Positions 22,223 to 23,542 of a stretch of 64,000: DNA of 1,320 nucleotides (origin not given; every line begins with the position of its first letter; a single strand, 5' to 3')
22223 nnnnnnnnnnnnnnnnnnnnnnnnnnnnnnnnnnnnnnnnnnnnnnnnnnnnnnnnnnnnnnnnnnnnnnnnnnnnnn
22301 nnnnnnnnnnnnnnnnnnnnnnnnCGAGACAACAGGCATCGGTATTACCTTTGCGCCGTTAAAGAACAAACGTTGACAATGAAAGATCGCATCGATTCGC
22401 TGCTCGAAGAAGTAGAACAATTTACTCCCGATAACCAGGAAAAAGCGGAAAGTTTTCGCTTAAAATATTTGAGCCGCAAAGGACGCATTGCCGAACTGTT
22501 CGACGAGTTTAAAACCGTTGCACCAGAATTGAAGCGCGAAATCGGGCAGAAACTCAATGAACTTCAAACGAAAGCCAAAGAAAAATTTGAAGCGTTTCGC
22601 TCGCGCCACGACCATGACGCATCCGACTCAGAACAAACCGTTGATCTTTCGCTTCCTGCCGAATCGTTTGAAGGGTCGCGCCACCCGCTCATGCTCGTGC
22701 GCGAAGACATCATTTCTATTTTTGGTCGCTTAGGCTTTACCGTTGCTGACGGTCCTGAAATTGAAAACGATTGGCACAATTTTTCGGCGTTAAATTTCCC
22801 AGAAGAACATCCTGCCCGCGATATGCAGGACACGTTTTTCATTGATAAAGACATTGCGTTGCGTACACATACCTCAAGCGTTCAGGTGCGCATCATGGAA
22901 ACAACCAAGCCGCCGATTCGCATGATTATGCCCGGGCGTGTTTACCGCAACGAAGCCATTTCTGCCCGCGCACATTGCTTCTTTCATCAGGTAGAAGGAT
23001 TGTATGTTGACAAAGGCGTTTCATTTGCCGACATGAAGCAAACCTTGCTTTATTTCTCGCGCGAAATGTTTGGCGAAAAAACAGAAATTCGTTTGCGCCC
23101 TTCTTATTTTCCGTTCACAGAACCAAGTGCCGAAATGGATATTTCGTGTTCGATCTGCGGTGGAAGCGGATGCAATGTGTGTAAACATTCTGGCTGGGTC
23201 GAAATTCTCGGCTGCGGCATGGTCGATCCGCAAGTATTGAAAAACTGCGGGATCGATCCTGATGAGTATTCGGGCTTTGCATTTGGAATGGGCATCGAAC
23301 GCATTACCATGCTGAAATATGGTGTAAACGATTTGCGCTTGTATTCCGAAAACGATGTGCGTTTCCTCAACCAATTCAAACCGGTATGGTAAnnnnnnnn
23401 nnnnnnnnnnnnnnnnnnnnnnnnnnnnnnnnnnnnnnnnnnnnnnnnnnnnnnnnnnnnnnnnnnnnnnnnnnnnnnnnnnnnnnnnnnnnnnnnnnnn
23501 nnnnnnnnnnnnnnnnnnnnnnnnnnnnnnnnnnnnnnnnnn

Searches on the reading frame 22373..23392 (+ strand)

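Call 16: search_protein_families(library=ncbifam, proteins=[window:22373-23392:+], max_evalue=0.00001)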
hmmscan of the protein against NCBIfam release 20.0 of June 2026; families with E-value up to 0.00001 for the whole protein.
window:22373-23392:+ (339 aa): 4 families
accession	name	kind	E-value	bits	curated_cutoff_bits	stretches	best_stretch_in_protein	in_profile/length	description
TIGR00468.1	pheS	equivalog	3.1e-94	315.8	237.45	1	41-336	4-323/324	phenylalanine--tRNA ligase subunit alpha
NF003210.0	PRK04172.1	equivalog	2.9e-54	184.7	350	2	160-336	331-492/496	phenylalanine--tRNA ligase subunit alpha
NF051887.1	PheS_related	equivalog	1.3e-39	136.3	300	1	102-336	10-240/349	PheS-related mystery ligase SrmL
TIGR00469.1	pheS_mito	equivalog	4.4e-32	111.3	258.35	2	238-336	258-344/451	phenylalanine--tRNA ligase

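Call 17: search_protein_families(library=pfam, proteins=[window:22373-23392:+], max_evalue=0.00001)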
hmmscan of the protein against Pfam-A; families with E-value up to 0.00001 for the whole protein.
window:22373-23392:+ (339 aa): 2 families
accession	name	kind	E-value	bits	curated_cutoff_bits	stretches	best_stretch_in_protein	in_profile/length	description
PF01409.25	tRNA-synt_2d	-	5.1e-97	324.6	19.8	1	90-335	2-246/246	tRNA synthetases class II core domain (F)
PF02912.23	Phe_tRNA-synt_N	-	2.4e-13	50.3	22.3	1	21-77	2-58/69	Aminoacyl tRNA synthetase class II, N-terminal domain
